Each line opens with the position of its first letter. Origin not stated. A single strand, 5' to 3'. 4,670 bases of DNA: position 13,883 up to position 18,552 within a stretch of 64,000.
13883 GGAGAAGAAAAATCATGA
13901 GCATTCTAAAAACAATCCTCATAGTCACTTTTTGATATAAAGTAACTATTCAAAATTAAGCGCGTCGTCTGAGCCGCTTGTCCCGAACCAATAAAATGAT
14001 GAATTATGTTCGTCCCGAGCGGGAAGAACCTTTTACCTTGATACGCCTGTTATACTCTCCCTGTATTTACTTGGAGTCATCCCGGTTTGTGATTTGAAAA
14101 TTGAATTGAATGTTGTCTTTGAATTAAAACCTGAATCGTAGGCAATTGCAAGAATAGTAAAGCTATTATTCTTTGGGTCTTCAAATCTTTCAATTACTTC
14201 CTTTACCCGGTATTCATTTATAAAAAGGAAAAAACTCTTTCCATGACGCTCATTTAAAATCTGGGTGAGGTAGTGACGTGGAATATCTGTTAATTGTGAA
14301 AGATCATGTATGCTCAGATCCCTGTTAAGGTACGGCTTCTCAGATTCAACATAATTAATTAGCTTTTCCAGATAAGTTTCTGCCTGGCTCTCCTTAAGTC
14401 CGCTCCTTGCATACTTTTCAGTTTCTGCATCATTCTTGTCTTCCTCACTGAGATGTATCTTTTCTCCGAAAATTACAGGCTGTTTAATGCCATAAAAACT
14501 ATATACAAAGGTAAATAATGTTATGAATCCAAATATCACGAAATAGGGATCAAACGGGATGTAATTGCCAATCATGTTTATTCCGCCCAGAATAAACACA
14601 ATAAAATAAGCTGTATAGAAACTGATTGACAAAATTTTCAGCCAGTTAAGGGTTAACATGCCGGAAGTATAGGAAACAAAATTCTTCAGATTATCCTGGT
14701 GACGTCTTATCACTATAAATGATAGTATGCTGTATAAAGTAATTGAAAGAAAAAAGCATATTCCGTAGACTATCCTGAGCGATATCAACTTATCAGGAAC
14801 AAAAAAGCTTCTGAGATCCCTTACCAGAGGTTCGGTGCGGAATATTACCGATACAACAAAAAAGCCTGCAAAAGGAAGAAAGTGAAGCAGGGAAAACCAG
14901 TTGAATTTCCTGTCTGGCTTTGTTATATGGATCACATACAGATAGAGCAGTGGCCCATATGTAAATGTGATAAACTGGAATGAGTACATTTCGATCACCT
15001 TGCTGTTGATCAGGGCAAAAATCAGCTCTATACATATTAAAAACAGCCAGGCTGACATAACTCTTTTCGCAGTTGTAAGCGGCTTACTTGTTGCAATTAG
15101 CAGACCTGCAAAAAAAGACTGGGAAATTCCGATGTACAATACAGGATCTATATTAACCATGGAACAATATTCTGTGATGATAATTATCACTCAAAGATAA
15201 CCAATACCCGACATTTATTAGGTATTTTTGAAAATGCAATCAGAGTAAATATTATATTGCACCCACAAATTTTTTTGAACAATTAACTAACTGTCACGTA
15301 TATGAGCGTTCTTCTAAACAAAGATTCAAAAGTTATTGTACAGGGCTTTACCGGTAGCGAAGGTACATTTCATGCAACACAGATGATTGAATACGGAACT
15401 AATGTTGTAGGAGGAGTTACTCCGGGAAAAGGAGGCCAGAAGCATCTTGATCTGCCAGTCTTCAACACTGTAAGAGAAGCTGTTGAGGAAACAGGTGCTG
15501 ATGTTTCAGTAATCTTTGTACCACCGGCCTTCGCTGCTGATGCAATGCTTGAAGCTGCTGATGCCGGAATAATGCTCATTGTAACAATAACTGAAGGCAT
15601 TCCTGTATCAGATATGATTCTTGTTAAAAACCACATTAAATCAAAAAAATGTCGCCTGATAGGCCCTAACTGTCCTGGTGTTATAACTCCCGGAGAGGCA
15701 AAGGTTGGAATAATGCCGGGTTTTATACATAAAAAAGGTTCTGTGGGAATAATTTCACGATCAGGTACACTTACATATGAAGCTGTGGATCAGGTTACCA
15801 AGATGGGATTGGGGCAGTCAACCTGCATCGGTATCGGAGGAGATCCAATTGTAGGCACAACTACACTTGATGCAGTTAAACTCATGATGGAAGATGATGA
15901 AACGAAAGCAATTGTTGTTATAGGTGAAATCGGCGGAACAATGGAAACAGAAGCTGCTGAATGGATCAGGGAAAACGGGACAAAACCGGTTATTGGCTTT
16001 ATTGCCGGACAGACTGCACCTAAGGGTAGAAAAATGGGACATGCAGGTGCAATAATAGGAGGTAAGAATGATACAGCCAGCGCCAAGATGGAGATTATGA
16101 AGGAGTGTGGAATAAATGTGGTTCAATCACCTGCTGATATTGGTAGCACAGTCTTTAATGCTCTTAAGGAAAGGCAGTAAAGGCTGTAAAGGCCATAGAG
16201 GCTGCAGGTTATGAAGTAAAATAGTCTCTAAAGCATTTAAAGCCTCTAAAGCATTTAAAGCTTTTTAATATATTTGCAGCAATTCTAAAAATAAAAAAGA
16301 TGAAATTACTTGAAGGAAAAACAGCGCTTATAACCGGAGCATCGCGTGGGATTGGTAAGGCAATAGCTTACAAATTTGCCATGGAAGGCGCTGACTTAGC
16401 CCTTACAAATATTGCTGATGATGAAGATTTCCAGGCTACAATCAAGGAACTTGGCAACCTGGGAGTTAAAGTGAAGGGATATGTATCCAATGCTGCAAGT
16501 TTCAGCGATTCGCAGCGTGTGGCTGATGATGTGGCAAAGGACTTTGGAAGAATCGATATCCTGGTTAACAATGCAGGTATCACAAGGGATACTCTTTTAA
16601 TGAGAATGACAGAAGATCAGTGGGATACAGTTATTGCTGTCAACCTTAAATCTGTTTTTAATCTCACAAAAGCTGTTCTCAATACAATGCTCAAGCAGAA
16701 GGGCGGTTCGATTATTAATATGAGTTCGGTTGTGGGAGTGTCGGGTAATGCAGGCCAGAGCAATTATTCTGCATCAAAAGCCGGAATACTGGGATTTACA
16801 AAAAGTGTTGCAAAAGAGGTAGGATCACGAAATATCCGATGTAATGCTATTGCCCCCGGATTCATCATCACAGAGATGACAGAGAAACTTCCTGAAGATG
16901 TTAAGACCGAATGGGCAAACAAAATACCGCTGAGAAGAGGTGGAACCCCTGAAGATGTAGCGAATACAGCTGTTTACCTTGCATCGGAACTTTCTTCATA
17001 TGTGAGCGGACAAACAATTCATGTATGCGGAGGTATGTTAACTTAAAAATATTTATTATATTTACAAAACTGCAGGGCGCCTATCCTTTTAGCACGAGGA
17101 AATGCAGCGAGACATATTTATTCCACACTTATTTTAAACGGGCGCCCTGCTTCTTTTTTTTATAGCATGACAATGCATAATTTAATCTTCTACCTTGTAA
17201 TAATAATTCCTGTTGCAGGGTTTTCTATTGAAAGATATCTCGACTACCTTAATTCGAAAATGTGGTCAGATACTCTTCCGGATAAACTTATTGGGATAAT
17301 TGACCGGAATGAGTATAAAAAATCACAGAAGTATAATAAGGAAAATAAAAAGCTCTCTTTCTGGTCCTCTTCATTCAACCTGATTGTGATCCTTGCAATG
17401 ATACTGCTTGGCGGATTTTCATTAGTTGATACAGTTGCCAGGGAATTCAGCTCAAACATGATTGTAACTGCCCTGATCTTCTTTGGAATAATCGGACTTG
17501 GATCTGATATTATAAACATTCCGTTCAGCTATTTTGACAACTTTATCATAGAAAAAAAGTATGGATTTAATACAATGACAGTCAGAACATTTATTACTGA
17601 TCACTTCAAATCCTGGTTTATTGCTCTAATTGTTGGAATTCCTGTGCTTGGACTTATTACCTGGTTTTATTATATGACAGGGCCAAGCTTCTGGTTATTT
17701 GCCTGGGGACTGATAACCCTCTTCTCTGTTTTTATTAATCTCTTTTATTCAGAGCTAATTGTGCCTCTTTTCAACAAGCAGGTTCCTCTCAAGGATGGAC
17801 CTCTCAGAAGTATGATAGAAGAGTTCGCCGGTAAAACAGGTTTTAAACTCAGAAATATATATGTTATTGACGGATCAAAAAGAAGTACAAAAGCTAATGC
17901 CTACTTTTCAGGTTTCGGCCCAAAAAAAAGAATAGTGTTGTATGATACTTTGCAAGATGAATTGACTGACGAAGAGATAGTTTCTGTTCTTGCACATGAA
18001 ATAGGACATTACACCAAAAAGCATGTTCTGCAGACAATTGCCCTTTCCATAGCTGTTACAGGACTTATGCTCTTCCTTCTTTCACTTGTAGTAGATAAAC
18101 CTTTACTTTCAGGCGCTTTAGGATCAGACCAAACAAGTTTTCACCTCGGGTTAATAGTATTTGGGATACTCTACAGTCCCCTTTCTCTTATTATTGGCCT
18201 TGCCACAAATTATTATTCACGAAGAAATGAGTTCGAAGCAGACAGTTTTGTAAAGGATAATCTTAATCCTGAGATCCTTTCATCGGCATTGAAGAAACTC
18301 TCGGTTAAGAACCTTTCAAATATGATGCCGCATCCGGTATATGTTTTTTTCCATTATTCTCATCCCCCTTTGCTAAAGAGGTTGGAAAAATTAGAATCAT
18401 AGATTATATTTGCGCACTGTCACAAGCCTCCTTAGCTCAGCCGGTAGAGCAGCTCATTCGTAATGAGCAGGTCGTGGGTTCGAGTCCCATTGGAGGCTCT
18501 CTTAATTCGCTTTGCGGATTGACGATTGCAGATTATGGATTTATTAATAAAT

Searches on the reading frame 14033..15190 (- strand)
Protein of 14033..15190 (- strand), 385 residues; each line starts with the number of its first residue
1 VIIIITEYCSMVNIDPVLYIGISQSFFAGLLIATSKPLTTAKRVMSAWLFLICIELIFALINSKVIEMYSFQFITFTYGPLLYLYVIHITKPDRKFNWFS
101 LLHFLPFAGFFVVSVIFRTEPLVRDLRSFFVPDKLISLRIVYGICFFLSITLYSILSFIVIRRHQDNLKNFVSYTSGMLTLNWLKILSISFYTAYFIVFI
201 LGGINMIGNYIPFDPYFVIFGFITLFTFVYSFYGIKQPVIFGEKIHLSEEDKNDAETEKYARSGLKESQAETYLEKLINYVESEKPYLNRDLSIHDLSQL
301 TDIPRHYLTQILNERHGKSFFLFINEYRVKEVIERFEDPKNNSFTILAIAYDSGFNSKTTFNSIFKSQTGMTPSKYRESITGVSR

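Call 59: search_protein_families(library=pfam, proteins=[window:14033-15190:-], max_evalue=0.00001)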
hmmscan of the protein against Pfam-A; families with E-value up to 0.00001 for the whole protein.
window:14033-15190:- (385 aa): 2 families
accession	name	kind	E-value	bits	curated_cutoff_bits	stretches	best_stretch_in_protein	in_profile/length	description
PF12833.13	HTH_18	-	3.9e-14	53.1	33.6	1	299-378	3-79/80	Helix-turn-helix domain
PF00165.29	HTH_AraC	-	4.6e-09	36.6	26.6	1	343-377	8-41/42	Bacterial regulatory helix-turn-helix proteins, AraC family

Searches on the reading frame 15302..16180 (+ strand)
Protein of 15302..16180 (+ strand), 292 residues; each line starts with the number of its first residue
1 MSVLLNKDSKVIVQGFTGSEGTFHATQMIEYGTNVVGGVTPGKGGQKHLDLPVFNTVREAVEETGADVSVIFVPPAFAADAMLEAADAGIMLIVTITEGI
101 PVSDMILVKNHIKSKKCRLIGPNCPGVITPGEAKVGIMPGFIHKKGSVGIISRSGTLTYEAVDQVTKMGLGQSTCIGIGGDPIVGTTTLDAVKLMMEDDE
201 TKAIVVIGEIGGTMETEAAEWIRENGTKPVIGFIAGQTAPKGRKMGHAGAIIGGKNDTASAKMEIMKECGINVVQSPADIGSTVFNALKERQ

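Call 59: search_protein_families(library=pfam, proteins=[window:15302-16180:+], max_evalue=0.00001)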
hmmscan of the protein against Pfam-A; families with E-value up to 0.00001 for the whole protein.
window:15302-16180:+ (292 aa): 3 families
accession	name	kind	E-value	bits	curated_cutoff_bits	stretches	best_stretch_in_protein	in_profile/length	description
PF02629.25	CoA_binding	-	1.2e-31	109.7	22.3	1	6-99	1-97/97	CoA binding domain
PF00549.24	Ligase_CoA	-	8.1e-23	81.4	24.5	1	151-264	1-120/128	CoA-ligase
PF13607.11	Succ_CoA_lig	-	8.5e-10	39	27.4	1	145-278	1-129/138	Succinyl-CoA ligase like flavodoxin domain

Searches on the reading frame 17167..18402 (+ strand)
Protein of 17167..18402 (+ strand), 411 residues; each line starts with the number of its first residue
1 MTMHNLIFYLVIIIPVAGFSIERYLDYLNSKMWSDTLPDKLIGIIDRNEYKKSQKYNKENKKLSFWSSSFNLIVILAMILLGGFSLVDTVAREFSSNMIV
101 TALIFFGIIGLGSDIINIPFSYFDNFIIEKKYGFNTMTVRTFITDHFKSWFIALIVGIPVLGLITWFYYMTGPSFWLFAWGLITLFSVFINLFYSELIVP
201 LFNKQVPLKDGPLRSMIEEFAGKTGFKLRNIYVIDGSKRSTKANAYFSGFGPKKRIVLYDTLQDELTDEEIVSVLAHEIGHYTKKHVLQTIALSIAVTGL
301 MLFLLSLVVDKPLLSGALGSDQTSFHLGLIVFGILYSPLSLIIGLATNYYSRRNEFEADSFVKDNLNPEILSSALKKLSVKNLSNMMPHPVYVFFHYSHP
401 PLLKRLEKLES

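Call 59: search_protein_families(library=pfam, proteins=[window:17167-18402:+], max_evalue=0.00001)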
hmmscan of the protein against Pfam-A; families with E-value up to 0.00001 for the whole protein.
window:17167-18402:+ (411 aa): 2 families
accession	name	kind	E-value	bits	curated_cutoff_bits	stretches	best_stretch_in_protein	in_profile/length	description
PF16491.10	Peptidase_M48_N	-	3.5e-52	177.3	27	1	34-204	9-179/179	CAAX prenyl protease N-terminal, five membrane helices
PF01435.24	Peptidase_M48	-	2.6e-34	119.1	20.3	1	207-410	1-183/186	Peptidase family M48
